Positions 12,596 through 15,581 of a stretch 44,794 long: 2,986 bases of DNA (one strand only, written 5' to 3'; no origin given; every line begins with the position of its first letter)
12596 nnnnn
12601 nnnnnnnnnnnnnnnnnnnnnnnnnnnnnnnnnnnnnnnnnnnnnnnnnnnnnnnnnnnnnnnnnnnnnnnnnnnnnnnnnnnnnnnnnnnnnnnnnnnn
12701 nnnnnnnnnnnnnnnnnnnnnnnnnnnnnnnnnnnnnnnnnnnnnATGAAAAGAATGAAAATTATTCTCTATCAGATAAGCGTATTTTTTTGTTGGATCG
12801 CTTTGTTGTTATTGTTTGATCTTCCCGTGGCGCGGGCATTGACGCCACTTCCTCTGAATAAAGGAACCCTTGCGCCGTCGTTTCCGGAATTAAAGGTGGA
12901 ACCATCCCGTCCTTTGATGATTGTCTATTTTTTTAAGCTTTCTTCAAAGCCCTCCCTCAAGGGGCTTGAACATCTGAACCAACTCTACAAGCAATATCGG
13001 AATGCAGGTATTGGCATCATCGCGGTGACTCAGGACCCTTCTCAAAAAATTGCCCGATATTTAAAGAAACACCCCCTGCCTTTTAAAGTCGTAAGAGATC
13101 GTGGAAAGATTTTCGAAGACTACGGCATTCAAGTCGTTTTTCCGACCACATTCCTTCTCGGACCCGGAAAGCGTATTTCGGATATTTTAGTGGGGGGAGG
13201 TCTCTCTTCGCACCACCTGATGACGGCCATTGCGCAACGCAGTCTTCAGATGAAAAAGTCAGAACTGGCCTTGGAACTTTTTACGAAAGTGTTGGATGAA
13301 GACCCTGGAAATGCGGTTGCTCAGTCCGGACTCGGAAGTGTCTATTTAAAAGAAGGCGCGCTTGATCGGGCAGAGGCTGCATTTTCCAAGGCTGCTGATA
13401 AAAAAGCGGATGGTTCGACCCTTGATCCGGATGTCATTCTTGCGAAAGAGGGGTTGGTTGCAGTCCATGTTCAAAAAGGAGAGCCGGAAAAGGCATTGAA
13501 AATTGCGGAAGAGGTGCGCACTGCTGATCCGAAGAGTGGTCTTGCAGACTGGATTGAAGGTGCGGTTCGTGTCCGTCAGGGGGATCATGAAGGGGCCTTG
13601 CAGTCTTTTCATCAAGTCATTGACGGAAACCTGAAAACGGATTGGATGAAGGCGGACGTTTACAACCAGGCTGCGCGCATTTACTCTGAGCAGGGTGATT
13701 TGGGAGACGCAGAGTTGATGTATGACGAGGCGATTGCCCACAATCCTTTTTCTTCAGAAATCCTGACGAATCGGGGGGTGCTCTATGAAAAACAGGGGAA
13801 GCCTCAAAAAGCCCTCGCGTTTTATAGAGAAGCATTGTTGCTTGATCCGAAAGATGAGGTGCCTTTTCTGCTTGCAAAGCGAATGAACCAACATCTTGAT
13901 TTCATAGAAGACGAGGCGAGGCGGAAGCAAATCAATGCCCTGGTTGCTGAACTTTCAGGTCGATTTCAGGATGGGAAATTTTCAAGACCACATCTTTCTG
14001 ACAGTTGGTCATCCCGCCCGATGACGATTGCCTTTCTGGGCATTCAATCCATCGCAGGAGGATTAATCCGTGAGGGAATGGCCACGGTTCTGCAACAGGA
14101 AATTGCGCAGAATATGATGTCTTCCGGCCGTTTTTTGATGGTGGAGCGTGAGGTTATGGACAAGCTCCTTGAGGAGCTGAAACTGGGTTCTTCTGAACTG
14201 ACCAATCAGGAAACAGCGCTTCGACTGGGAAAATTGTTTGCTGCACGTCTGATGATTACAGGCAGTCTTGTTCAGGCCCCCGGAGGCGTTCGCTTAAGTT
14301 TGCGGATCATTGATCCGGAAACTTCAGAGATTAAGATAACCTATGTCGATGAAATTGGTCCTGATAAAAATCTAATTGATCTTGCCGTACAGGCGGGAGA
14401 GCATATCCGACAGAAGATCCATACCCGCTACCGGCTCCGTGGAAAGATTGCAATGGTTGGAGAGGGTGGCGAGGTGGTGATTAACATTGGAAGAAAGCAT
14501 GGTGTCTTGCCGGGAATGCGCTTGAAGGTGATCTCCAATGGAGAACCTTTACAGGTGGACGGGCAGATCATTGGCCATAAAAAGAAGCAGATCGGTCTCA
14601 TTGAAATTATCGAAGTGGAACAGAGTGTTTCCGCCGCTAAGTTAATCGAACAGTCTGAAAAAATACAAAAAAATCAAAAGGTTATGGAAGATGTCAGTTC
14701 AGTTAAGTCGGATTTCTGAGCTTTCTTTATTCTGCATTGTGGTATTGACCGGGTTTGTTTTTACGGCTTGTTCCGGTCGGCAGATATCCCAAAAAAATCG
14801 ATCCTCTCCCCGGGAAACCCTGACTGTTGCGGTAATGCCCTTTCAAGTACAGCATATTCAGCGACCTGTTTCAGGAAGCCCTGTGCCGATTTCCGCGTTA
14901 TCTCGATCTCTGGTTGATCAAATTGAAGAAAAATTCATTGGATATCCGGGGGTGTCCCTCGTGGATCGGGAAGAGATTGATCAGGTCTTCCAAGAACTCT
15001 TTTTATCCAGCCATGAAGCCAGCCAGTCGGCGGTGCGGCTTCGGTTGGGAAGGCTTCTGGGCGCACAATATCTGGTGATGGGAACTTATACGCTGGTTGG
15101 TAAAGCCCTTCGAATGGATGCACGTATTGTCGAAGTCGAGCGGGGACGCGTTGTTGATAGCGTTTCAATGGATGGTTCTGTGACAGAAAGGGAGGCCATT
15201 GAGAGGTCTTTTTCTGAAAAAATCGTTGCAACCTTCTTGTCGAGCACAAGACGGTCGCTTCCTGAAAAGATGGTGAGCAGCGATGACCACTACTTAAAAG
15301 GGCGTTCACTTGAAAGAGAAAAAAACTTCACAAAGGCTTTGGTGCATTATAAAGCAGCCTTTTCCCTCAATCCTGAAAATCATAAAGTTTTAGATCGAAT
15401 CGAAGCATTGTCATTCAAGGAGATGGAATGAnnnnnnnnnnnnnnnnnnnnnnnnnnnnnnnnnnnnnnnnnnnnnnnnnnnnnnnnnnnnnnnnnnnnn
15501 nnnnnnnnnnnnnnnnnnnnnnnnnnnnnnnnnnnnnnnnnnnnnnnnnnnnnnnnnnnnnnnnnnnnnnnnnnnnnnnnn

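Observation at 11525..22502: Candidate envelope or surface-display system: PEGA kinase, three TPR/CsgG-like paralogues, giant lipoprotein and a Slam-like barrel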

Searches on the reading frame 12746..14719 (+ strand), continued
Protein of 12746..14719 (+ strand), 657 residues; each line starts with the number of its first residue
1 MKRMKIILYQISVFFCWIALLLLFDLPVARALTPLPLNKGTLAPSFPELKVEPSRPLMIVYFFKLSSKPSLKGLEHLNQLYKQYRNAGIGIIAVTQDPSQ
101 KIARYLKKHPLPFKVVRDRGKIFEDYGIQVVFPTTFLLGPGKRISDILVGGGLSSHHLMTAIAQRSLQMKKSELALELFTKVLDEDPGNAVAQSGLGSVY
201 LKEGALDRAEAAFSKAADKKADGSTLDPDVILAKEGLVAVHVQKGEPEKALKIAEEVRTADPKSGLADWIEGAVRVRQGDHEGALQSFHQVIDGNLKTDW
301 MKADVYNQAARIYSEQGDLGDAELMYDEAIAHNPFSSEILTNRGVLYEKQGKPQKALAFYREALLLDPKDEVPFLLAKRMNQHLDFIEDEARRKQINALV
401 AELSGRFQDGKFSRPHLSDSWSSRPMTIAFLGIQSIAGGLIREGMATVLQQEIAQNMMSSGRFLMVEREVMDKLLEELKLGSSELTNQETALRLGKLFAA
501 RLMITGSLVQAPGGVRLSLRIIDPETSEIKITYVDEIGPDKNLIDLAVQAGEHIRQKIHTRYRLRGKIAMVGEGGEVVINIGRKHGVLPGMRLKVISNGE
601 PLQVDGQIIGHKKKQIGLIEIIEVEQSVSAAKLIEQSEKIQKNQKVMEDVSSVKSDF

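Call 73: search_protein_families(library=pfam, proteins=[L043:5398-6312:+, L043:6402-7721:+, L043:7734-9191:+, L043:9950-11881:+, L043:11925-13280:-, L048:7889-11230:+, L048:11293-12657:+, L048:12670-14739:+, L048:15028-16350:+, L048:16516-19971:+], max_evalue=0.0001)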
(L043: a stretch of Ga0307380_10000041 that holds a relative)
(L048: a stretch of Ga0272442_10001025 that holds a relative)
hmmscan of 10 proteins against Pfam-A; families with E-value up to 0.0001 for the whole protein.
L043:5398-6312:+ (304 aa): 0 families

L043:6402-7721:+ (439 aa): 16 families
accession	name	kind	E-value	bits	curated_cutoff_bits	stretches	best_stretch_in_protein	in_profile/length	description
PF13365.12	Trypsin_2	-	2e-26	93.9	27.6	1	66-196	1-144/144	Trypsin-like peptidase domain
PF07719.23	TPR_2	-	3.3e-24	83.4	27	2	354-386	1-33/34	Tetratricopeptide repeat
PF13432.12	TPR_16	-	2.9e-23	82.4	32.7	2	359-422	2-65/65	Tetratricopeptide repeat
PF00515.34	TPR_1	-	1.1e-22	79.3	27.8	2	354-386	1-33/34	Tetratricopeptide repeat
PF13414.12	TPR_11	-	7.7e-21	74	26.8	2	327-368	1-42/42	TPR repeat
PF13424.12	TPR_12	-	6.8e-18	65.1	30.1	2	321-383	4-74/77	Tetratricopeptide repeat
PF13428.12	TPR_14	-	4.2e-16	58.3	23.5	0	356-395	3-42/44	Tetratricopeptide repeat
PF13181.12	TPR_8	-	7.1e-16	57.4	25.7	1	354-386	1-33/34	Tetratricopeptide repeat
PF13431.12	TPR_17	-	2.4e-15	55.9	24.4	1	342-374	1-33/34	Tetratricopeptide repeat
PF14559.12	TPR_19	-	1.1e-14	54.9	25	2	331-379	2-50/68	Tetratricopeptide repeat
PF13371.12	TPR_9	-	3.2e-12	46.7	35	1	391-430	32-71/73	Tetratricopeptide repeat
PF13174.12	TPR_6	-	3.3e-11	43.5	26.3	0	360-385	6-31/33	Tetratricopeptide repeat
PF13176.12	TPR_7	-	6.2e-11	41.9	27.9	0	357-384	2-29/36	Tetratricopeptide repeat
PF23914.1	TPR_CcmH_CycH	-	5.8e-08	33.2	42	0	326-357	56-87/158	Cytochrome c-type biogenesis protein H TPR domain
PF13374.12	TPR_10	-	1e-05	25.8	27.5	0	354-382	2-30/42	Tetratricopeptide repeat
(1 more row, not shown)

L043:7734-9191:+ (485 aa): 4 families
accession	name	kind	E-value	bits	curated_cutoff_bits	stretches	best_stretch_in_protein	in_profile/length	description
PF00069.31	Pkinase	-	7.6e-50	170.2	31.7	1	13-262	1-252/263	Protein kinase domain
PF07714.23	PK_Tyr_Ser-Thr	-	1.1e-35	123.6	23.1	1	14-261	2-248/258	Protein tyrosine and serine/threonine kinase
PF01636.29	APH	-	1.1e-06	29.1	23.2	0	61-132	42-108/239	Phosphotransferase enzyme family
PF03109.22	ABC1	-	2.4e-05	24.1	22.9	1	87-169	140-221/244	ABC1 atypical kinase-like domain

L043:9950-11881:+ (643 aa): 13 families
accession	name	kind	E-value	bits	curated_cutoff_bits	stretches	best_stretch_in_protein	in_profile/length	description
PF07719.23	TPR_2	-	7.1e-14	51.2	27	0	293-325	2-34/34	Tetratricopeptide repeat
PF00515.34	TPR_1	-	4.5e-12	45.7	27.8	0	293-325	2-34/34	Tetratricopeptide repeat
PF13432.12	TPR_16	-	1.4e-11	45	32.7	1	298-356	3-61/65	Tetratricopeptide repeat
PF13181.12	TPR_8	-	6.2e-11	42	25.7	0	294-324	3-33/34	Tetratricopeptide repeat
PF16538.11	FlgT_C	-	9e-10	39.3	27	1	565-625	3-63/77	Flagellar assembly protein T, C-terminal domain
PF13424.12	TPR_12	-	2.1e-09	37.9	30.1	0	262-322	10-75/77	Tetratricopeptide repeat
PF14559.12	TPR_19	-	1.5e-08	35.3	25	1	305-359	4-58/68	Tetratricopeptide repeat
PF13428.12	TPR_14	-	1.5e-08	34.9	23.5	0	297-329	6-38/44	Tetratricopeptide repeat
PF00578.27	AhpC-TSA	-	1.8e-08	34.8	26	1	38-154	2-122/124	AhpC/TSA family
PF08534.16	Redoxin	-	4.5e-07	30.2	26.6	1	37-164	2-139/148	Redoxin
PF21545.3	T7SS_EccA1_N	-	1.1e-06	28.6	27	1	257-325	170-238/272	T7SS, ESX-1 secretion system protein EccA1, N-terminal domain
PF12895.13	ANAPC3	-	5.5e-06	27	27.2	0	226-280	24-81/82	Anaphase-promoting complex, cyclosome, subunit 3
PF07721.20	TPR_4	-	2.5e-05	24.9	27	0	257-279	3-25/26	Tetratricopeptide repeat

L043:11925-13280:- (451 aa): 2 families
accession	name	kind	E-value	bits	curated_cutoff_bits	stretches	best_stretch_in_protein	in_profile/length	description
PF23598.1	LRR_14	-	2.4e-16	59.9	40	1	130-347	97-317/353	Leucine-rich repeat region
PF12799.13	LRR_4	-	7e-11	42.5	27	0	368-407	1-38/44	Leucine Rich repeats (2 copies)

L048:7889-11230:+ (1113 aa): 15 families
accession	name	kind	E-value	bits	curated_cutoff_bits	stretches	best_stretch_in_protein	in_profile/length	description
PF12770.12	CHAT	-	4.5e-36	125.2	24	1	316-590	2-289/289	CHAT domain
PF00211.25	Guanylate_cyc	-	1.5e-26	93.5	21.9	1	48-211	4-177/183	Adenylate and Guanylate cyclase catalytic domain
PF07719.23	TPR_2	-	2e-13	49.8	27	0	773-806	1-34/34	Tetratricopeptide repeat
PF13424.12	TPR_12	-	4.7e-12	46.4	30.1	1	741-802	9-74/77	Tetratricopeptide repeat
PF14559.12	TPR_19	-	2.6e-11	44.1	25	1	713-774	3-65/68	Tetratricopeptide repeat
PF13428.12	TPR_14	-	1.3e-10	41.4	23.5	0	774-814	2-42/44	Tetratricopeptide repeat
PF00515.34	TPR_1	-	2e-10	40.5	27.8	0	773-806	1-34/34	Tetratricopeptide repeat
PF13432.12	TPR_16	-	2.2e-08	34.8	32.7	0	708-765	4-60/65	Tetratricopeptide repeat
PF03783.19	CsgG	-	7.9e-08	32.3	20.8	1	926-984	48-105/210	Curli production assembly/transport component CsgG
PF13431.12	TPR_17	-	1.1e-07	32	24.4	0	795-826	1-32/34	Tetratricopeptide repeat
PF13414.12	TPR_11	-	2.9e-07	30.5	26.8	0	781-821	2-42/42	TPR repeat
PF13181.12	TPR_8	-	6.3e-07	29.5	25.7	0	773-806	1-34/34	Tetratricopeptide repeat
PF13176.12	TPR_7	-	4.3e-06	26.8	27.9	0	775-805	1-31/36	Tetratricopeptide repeat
PF12895.13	ANAPC3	-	6.8e-05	23.5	27.2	0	698-761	20-82/82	Anaphase-promoting complex, cyclosome, subunit 3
PF13429.12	TPR_15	-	7.8e-05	22.7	26.2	0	706-829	151-270/280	Tetratricopeptide repeat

L048:11293-12657:+ (454 aa): 1 family
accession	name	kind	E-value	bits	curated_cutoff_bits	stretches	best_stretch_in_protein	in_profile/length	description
PF03349.22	Toluene_X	-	2.6e-17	62.8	29.7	1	45-427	24-387/421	Outer membrane protein transport protein (OMPP1/FadL/TodX)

L048:12670-14739:+ (689 aa): 3 families
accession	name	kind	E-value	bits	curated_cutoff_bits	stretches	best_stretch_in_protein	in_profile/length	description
PF09136.16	Glucodextran_B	-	6.6e-23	80.9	27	3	379-455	9-82/83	Glucodextranase, domain B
PF19077.6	Big_13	-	1.1e-09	39.1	27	0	267-319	39-94/102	Bacterial Ig-like domain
PF07719.23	TPR_2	-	3.5e-05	24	27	0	98-121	4-27/34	Tetratricopeptide repeat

L048:15028-16350:+ (440 aa): 16 families
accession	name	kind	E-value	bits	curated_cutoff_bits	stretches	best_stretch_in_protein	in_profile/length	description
PF07719.23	TPR_2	-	4.8e-29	98.5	27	1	109-140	2-33/34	Tetratricopeptide repeat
PF13424.12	TPR_12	-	3.2e-24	85.3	30.1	2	352-416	10-76/77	Tetratricopeptide repeat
PF00515.34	TPR_1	-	2.8e-21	74.8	27.8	1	110-140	3-33/34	Tetratricopeptide repeat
PF13428.12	TPR_14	-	1.2e-16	60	23.5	0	110-149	3-42/44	Tetratricopeptide repeat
PF13181.12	TPR_8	-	2.8e-16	58.7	25.7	1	109-140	2-33/34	Tetratricopeptide repeat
PF13374.12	TPR_10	-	1.8e-15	56.8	27.5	0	385-417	2-34/42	Tetratricopeptide repeat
PF13432.12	TPR_16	-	3.4e-15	56.6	32.7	1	86-140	9-63/65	Tetratricopeptide repeat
PF13174.12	TPR_6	-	4.7e-15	55.6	26.3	0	111-140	3-32/33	Tetratricopeptide repeat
PF14559.12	TPR_19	-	7.5e-15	55.5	25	1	88-145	5-61/68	Tetratricopeptide repeat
PF13414.12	TPR_11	-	1.1e-14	54.3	26.8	0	115-153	1-39/42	TPR repeat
PF13431.12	TPR_17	-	7e-14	51.3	24.4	0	130-163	1-33/34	Tetratricopeptide repeat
PF13176.12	TPR_7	-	1.9e-11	43.5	27.9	0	387-421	1-35/36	Tetratricopeptide repeat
PF13371.12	TPR_9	-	1.7e-07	31.6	35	0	99-140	20-61/73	Tetratricopeptide repeat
PF12895.13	ANAPC3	-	3.9e-07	30.7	27.2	0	93-169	8-82/82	Anaphase-promoting complex, cyclosome, subunit 3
PF04212.24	MIT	-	2e-06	28.2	30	0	307-339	6-38/66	MIT (microtubule interacting and transport) domain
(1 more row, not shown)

L048:16516-19971:+ (1151 aa): 3 families
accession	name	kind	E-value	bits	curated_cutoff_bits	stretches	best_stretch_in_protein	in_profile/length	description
PF00069.31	Pkinase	-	3.6e-44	151.6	31.7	1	190-467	2-254/263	Protein kinase domain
PF03781.23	FGE-sulfatase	-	2.8e-38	132.5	23.3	1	910-1147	4-255/255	Sulfatase-modifying factor enzyme 1-like domain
PF07714.23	PK_Tyr_Ser-Thr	-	4.8e-31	108.4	23.1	1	191-464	3-248/258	Protein tyrosine and serine/threonine kinase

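Call 77: search_protein_families(library=pfam, proteins=[L024:13848-15308:+, L024:15811-19608:+, L030:14364-16355:+, L035:13854-16052:+, L027:7609-9825:+], max_evalue=0.001)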
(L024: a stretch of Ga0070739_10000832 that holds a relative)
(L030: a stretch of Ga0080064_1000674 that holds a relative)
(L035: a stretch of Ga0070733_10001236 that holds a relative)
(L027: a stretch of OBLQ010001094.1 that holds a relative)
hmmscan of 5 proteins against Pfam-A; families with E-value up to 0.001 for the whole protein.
L024:13848-15308:+ (486 aa): 0 families

L024:15811-19608:+ (1265 aa): 8 families
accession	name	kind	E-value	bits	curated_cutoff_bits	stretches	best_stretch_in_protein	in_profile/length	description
PF07602.17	DUF1565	-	3e-26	92.7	20.3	1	352-577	4-256/257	Protein of unknown function (DUF1565)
PF17957.7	Big_7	-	3.4e-23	82.5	24.1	2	606-676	2-70/70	Bacterial Ig domain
PF02368.24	Big_2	-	5.7e-07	29.8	22.8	1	793-833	2-43/79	Bacterial Ig-like domain (group 2)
PF13229.12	Beta_helix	-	1.6e-05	25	25.9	1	405-533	2-124/158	Right handed beta helix region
PF13927.12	Ig_3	-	0.00016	22.5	30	0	157-194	4-41/78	Immunoglobulin domain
PF19077.6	Big_13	-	0.00017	22.5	27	1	729-788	38-98/102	Bacterial Ig-like domain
PF07679.22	I-set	-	0.00017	22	23.7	0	262-287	14-39/90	Immunoglobulin I-set domain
PF05048.19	NosD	-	0.00028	20.8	23.6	1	404-527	61-176/212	Periplasmic copper-binding protein (NosD)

L030:14364-16355:+ (663 aa): 0 families

L035:13854-16052:+ (732 aa): 2 families
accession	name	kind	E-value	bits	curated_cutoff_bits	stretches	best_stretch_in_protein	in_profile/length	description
PF07602.17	DUF1565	-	5e-26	92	20.3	1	246-492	3-256/257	Protein of unknown function (DUF1565)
PF17957.7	Big_7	-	2.6e-11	44.4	24.1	1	631-697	1-60/70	Bacterial Ig domain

L027:7609-9825:+ (738 aa): 4 families
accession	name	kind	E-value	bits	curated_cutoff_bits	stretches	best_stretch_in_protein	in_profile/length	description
PF07602.17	DUF1565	-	6.5e-28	98.2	20.3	1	264-513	2-256/257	Protein of unknown function (DUF1565)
PF17957.7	Big_7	-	3.4e-09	37.7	24.1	1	545-617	3-68/70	Bacterial Ig domain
PF13229.12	Beta_helix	-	1.1e-08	35.3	25.9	1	340-469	3-128/158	Right handed beta helix region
PF05048.19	NosD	-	4.6e-06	26.7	23.6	1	327-458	50-174/212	Periplasmic copper-binding protein (NosD)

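Call 101: search_protein_families(library=padloc, proteins=[window:12746-14719:+], max_evalue=0.001)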
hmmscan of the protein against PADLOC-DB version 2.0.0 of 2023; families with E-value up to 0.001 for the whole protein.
window:12746-14719:+ (657 aa): 0 families

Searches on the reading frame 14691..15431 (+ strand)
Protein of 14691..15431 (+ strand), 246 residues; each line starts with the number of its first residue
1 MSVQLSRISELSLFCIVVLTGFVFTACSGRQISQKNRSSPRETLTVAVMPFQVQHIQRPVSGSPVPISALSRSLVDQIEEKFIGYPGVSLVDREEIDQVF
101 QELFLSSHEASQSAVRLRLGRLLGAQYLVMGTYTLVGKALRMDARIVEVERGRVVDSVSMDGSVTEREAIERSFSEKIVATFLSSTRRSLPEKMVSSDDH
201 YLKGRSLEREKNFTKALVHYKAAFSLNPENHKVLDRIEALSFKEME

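Call 4: search_protein_families(library=pfam, proteins=[window:14691-15431:+], max_evalue=0.01)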
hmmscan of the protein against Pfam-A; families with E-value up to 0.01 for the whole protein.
window:14691-15431:+ (246 aa): 4 families
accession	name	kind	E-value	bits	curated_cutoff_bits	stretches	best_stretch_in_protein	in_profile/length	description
PF03783.19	CsgG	-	1.5e-06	28.2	20.8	1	37-132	3-97/210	Curli production assembly/transport component CsgG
PF07719.23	TPR_2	-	0.00011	22.5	27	1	200-230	4-34/34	Tetratricopeptide repeat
PF00515.34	TPR_1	-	0.00022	21.3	27.8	1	200-230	4-34/34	Tetratricopeptide repeat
PF17680.6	FlgO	-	0.002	18.4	22.6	1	117-158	80-121/130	FlgO protein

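Call 9: search_protein_families(library=ncbifam, proteins=[window:14691-15431:+], max_evalue=0.01)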
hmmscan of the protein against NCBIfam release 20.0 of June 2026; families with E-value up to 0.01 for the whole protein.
window:14691-15431:+ (246 aa): 0 families

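Call 101: search_protein_families(library=padloc, proteins=[window:14691-15431:+], max_evalue=0.001)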
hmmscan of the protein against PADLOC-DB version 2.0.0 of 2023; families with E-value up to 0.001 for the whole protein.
window:14691-15431:+ (246 aa): 0 families
